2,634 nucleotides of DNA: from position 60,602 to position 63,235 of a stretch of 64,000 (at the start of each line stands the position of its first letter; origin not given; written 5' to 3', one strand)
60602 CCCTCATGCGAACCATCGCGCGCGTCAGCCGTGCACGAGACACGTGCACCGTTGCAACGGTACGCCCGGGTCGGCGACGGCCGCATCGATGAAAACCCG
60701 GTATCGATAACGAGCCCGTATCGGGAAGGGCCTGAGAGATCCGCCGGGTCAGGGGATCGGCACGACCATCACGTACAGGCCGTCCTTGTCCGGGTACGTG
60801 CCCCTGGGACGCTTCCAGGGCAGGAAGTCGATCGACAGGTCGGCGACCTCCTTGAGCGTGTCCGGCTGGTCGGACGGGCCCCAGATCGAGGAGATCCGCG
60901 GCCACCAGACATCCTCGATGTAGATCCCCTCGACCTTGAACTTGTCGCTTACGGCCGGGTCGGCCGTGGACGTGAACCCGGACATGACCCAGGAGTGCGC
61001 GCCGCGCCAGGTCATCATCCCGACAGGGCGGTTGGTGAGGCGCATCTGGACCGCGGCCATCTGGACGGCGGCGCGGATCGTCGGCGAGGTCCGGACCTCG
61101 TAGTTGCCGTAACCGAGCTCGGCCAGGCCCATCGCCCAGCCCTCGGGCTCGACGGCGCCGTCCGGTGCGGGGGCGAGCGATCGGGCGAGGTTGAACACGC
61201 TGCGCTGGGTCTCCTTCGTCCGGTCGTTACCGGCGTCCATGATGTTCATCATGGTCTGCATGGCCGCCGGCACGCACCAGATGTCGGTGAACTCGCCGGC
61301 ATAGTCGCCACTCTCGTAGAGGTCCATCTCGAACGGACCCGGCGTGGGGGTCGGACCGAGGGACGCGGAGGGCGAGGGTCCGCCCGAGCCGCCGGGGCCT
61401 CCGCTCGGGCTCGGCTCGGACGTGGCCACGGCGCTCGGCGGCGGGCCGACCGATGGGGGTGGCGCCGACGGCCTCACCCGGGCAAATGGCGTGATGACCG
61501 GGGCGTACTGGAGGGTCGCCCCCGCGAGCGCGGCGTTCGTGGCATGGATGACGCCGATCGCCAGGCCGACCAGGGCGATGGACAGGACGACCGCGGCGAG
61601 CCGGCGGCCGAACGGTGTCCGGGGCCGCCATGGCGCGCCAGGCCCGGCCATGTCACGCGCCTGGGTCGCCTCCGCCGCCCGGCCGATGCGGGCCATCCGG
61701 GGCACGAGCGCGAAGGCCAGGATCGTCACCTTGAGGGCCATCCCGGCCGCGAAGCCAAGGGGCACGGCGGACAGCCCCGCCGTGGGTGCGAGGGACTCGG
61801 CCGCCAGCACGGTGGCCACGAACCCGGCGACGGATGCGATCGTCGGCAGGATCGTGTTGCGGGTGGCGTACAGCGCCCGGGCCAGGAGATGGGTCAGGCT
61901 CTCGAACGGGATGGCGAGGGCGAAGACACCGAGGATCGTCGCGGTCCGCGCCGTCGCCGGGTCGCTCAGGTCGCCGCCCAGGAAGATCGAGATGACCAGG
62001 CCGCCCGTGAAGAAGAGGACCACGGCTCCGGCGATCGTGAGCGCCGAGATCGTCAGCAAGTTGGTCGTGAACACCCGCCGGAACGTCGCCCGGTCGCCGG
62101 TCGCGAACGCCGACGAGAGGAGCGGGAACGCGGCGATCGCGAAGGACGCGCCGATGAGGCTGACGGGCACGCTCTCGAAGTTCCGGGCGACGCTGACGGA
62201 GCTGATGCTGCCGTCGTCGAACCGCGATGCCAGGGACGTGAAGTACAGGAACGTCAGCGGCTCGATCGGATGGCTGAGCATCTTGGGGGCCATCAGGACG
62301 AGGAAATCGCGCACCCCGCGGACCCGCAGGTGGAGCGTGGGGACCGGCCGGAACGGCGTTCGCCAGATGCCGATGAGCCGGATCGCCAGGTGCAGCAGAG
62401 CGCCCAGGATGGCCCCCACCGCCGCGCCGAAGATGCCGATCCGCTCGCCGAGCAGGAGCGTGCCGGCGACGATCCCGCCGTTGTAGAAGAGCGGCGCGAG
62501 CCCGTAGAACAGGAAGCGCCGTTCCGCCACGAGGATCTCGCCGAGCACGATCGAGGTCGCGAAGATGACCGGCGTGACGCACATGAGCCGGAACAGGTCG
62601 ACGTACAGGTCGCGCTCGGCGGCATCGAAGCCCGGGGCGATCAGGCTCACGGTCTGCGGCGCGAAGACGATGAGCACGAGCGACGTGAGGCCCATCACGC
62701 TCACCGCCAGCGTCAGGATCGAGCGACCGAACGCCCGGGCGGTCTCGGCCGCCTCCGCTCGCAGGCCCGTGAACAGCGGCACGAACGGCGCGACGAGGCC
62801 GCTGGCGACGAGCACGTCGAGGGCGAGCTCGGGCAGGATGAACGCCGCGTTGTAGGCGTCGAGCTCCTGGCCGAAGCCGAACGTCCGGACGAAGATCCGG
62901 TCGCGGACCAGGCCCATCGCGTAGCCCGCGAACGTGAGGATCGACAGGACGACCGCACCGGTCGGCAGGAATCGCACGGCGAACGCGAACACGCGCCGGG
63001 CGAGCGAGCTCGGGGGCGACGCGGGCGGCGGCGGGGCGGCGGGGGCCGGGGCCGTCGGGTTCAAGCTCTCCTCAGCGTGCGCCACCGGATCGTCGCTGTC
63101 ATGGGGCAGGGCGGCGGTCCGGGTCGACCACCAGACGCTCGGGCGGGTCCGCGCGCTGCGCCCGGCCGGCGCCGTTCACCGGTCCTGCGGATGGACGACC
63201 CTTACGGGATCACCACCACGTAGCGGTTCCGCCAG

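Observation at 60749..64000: MurJ fused to an extracytoplasmic papain-fold Cys/His domain, next to a PKD protein carrying a paralog of that domain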

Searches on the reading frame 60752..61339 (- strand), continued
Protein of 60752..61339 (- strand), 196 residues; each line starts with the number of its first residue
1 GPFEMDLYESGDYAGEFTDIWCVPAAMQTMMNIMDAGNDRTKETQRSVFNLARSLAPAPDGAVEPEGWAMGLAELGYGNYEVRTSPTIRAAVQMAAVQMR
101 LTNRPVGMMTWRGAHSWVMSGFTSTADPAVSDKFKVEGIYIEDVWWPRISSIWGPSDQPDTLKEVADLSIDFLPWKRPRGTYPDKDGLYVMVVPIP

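Call 63: fold_search(model_id=the predicted structure, library=viral)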
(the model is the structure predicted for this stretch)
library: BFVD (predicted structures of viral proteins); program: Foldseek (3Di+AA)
matches with E <= 10: 182; with E <= 0.001: 4
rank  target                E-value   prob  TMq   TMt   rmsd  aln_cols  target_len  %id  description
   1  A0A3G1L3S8            6.1e-05  1.00  0.56  0.42   6.7       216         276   11  Putative peptidoglycan-binding protein [Synechococcus phage S-CBWM1]
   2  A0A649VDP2            1.1e-04  1.00  0.56  0.23   5.4       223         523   12  Lysin A [Mycobacterium phage Indlulamithi]
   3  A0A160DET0            2.9e-04  1.00  0.60  0.59   4.4       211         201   10  Endolysin [Gordonia phage OneUp]
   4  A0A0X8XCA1            3.7e-04  1.00  0.56  0.33   6.0       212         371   11  (no name in the UniProt tables at hand)
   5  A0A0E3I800            6.0e-03  1.00  0.51  0.24   6.5       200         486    9  Lysozyme [Synechococcus phage ACG-2014f]
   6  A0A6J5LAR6            6.8e-03  0.92  0.40  0.12  11.1       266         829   13  Peptidase_C1 domain containing protein [uncultured Caudovirales phage]
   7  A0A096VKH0            1.5e-02  0.98  0.47  0.33   6.3       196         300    9  Lysozyme [Synechococcus phage S-CBP1]
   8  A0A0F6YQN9            1.7e-02  0.99  0.49  0.21   5.4       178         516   13  Lysin A [Mycobacterium phage MOOREtheMARYer]
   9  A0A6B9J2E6            1.8e-02  0.93  0.44  0.37   5.7       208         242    8  (no name in the UniProt tables at hand)
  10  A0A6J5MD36            1.9e-02  0.92  0.44  0.45   6.9       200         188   11  Uncharacterized protein [uncultured Caudovirales phage]
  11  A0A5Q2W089            7.1e-02  0.44  0.30  0.30   9.6       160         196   11  (no name in the UniProt tables at hand)
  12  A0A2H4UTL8            9.6e-02  0.69  0.30  0.13   7.8       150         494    9  C1B-like aminopeptidase [Bodo saltans virus]
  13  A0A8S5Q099            1.3e-01  0.82  0.45  0.54   7.2       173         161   13  Cysteine protease [Myoviridae sp. ctBtT5]
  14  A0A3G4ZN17            1.9e-01  0.66  0.52  0.36   7.5       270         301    9  Peptidase [Terrestrivirus sp.]
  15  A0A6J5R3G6            1.9e-01  0.38  0.30  0.48  10.9       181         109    7  Uncharacterized protein [uncultured Caudovirales phage]
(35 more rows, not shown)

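Call 68: search_protein_families(library=pfam, proteins=[P0338, P0347, P0366], max_evalue=1)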
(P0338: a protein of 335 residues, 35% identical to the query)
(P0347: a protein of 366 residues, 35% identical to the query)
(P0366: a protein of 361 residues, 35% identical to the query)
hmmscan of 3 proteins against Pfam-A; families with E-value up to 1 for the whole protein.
P0338 (335 aa): 0 families

P0347 (366 aa): 0 families

P0366 (361 aa): 0 families

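Call 73: find_encoding_contigs(protein=P0358, flank=6000, max_places=2)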
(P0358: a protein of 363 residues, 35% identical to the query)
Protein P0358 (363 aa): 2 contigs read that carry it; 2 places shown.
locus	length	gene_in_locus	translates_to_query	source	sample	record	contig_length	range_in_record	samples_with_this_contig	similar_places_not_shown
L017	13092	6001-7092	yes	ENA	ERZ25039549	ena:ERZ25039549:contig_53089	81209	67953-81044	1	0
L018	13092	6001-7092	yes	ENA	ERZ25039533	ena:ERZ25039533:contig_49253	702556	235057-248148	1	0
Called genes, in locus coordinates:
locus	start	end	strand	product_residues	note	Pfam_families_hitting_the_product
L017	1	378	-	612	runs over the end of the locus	-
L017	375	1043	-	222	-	PF04542:Sigma70_r2, PF08281:Sigma70_r4_2, PF04545:Sigma70_r4 (weak)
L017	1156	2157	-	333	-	PF01230:HIT (faint), PF16268:DUF4921 (weak), PF02744:GalP_UDP_tr_C (weak)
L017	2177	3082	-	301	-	PF21948:LplA-B_cat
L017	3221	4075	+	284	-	PF00561:Abhydrolase_1, PF12146:Hydrolase_4, PF12697:Abhydrolase_6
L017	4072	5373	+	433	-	PF23493:CysS_C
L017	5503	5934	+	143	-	PF09851:SHOCT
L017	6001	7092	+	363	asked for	-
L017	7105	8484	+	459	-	PF05977:MFS_3 (faint), PF07690:MFS_1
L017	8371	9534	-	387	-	-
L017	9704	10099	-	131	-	-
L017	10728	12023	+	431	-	PF01381:HTH_3, PF13174:TPR_6 (faint), PF13428:TPR_14 (faint), PF13560:HTH_31 (weak), PF28559:TPR_SusR (faint), PF07719:TPR_2 (faint), PF17874:TPR_MalT, PF13424:TPR_12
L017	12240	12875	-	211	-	PF01081:Aldolase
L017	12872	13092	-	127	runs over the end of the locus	?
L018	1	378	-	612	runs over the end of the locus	-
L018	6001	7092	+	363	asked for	-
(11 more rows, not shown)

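Call 74: find_encoding_contigs(protein=P0113, flank=6000, max_places=2)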
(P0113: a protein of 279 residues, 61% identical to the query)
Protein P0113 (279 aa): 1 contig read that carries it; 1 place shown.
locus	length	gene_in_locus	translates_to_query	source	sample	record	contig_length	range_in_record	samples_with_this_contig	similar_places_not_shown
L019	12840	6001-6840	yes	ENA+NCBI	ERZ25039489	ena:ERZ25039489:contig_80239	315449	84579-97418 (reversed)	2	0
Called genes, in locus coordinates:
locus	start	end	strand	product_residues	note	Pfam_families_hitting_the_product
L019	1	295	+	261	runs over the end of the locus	PF01012:ETF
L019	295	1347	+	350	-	PF01012:ETF, PF00766:ETF_alpha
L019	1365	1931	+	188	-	-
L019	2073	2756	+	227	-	PF22811:Zn_ribbon_NrdR, PF03477:ATP-cone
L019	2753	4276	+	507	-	PF06559:DCD_N, PF22769:DCD, PF22569:DCD_C (weak), PF00753:Lactamase_B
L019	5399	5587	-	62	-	-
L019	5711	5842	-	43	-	-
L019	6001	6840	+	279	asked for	-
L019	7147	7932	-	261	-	PF00578:AhpC-TSA, PF08534:Redoxin, PF00085:Thioredoxin (weak), PF13098:Thioredoxin_2, PF13905:Thioredoxin_8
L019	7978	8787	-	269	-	PF02683:DsbD_TM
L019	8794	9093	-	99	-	PF05768:Glrx-like (weak)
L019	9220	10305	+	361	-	PF00072:Response_reg, PF13487:HD_5, PF01966:HD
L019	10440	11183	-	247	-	-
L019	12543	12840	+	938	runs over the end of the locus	PF13191:AAA_16, PF00196:GerE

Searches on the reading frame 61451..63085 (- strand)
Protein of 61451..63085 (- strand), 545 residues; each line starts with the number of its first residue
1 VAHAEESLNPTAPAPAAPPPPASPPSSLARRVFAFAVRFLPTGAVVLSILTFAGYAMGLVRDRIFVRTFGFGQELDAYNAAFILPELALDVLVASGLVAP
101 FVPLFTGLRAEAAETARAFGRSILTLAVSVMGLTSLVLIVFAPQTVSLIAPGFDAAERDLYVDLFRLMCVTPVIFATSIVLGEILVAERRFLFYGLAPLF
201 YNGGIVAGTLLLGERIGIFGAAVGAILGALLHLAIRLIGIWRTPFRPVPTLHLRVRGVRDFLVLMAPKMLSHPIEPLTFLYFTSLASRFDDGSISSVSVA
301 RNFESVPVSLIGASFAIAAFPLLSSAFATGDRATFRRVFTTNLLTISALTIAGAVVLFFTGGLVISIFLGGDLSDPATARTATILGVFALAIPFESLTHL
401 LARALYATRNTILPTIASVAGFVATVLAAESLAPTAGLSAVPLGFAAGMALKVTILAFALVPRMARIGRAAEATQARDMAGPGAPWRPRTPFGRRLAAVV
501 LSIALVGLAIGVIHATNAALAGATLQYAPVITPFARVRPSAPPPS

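Call 42: search_solved_structures(query=window:61451-63085:-, max_evalue=0.001, show_alignments=2)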
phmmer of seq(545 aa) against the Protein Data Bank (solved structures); distinct sequences matched with E-value up to 0.001: 6.
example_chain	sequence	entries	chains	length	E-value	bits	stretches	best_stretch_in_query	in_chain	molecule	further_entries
7waw_A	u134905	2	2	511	7.5e-24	87.8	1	46-437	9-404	lipid II flippase MurJ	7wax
6cc4_A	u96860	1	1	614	3.7e-20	75.6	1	34-447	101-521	soluble cytochrome b562, lipid II flippase MurJ chimera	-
9nu4_A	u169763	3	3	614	7.8e-20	74.5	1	34-447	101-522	Lipid II flippase MurJ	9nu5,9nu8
5t77_A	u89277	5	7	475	1.3e-19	73.8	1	44-448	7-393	Putative lipid II flippase MurJ | Lipid II flippase MurJ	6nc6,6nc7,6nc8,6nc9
9ukv_A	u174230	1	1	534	4.3e-19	72.1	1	44-447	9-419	Lipid II flippase MurJ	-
7wag_A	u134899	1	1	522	7.5e-19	71.3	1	50-447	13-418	Lipid II flippase MurJ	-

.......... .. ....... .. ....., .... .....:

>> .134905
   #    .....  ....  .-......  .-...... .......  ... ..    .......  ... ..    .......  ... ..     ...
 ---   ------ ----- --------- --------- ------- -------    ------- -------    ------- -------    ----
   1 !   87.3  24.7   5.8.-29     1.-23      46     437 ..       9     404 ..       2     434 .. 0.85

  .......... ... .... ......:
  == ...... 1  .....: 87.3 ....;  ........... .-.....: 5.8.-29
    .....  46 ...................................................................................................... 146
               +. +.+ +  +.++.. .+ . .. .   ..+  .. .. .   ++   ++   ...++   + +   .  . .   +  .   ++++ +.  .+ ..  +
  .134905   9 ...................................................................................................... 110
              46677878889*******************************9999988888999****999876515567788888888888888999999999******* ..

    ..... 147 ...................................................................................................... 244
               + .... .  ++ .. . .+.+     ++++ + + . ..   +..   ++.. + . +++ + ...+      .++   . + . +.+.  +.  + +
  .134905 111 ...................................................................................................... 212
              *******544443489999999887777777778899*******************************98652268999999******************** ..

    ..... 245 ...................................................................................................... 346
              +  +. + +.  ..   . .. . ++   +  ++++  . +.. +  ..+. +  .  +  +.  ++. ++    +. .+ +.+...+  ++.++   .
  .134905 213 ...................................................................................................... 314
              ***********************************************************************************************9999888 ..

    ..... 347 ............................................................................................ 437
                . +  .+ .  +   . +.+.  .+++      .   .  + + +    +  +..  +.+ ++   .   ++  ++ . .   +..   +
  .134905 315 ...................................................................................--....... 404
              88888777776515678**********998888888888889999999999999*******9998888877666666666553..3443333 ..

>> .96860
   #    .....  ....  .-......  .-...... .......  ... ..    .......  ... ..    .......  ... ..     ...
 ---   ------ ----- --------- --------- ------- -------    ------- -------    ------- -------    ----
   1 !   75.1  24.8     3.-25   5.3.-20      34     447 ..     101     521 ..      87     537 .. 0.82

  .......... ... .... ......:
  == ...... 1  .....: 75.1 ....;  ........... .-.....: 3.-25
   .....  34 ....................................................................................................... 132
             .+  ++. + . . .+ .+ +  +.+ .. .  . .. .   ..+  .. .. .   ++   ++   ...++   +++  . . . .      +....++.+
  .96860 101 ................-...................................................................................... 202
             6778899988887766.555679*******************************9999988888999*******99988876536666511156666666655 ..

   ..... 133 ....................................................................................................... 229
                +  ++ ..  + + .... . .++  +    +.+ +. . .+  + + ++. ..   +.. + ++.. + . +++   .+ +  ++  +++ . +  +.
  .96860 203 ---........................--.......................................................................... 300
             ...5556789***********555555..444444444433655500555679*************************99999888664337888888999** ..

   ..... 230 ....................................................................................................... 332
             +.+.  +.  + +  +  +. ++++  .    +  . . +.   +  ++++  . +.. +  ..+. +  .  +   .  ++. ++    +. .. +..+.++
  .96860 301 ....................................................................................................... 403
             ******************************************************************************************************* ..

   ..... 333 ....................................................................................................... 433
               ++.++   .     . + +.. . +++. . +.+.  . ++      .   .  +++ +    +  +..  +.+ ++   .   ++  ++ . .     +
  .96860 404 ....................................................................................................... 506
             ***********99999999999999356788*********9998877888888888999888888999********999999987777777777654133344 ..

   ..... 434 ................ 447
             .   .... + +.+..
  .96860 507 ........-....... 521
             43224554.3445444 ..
